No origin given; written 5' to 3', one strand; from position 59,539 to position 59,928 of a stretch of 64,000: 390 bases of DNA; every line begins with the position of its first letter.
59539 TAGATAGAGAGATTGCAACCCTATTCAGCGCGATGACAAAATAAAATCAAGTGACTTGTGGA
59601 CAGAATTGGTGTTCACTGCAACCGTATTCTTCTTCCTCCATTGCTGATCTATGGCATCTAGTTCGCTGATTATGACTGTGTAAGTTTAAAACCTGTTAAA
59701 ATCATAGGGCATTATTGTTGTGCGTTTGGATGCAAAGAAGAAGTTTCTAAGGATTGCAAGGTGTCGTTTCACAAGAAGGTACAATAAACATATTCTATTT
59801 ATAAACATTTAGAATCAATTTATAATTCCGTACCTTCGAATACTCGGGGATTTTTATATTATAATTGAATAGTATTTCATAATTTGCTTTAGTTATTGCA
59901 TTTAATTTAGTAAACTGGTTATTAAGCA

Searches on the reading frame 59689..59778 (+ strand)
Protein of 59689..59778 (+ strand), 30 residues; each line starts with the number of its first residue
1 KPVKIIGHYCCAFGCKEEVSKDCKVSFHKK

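Call 43: search_solved_structures(query=window:59689-59778:+, max_evalue=10, show_alignments=3)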
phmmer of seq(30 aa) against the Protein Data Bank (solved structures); distinct sequences matched with E-value up to 10: 3.
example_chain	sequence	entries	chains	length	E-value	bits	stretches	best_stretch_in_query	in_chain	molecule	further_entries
2jtg_A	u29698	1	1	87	0.012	19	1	9-29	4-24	THAP domain-containing protein 1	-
2ko0_A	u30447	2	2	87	0.012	19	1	9-29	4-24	THAP domain-containing protein 1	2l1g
2dj7_A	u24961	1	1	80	2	12.4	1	1-21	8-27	Actin-binding LIM protein 3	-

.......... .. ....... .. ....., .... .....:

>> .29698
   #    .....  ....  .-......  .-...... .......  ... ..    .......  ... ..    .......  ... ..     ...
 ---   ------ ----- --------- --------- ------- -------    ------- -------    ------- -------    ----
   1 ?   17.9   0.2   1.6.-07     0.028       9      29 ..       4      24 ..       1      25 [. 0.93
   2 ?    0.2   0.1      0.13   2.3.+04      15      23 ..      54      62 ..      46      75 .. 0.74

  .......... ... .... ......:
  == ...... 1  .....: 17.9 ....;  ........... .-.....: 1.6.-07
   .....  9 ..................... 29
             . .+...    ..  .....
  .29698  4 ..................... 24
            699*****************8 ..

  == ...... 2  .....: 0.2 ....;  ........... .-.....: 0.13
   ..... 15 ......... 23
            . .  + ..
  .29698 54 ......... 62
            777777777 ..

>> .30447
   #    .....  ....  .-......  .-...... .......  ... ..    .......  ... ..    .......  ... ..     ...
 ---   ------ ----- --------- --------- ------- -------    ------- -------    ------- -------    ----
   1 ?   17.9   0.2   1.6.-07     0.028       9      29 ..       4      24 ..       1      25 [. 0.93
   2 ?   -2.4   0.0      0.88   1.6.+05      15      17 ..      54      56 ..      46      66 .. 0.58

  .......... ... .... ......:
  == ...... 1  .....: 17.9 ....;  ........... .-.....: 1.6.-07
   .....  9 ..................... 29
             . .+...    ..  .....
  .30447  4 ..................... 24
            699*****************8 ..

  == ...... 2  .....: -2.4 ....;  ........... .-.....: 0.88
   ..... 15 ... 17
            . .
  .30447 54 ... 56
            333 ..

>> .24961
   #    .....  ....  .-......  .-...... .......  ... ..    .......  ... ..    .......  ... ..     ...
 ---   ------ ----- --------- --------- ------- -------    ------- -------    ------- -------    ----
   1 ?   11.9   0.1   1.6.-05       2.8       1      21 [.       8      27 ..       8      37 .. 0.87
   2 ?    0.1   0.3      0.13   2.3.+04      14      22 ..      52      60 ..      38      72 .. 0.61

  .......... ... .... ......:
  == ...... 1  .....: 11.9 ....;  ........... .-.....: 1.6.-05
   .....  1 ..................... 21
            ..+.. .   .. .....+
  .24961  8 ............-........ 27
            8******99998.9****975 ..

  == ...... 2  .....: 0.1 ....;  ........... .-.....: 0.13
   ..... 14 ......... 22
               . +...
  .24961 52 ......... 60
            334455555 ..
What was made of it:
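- On THAP-domain gene (host gene said to contain the element in an intron): The peptide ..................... matches THAP1 residues 4-24 at E=0.012 (call 43).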
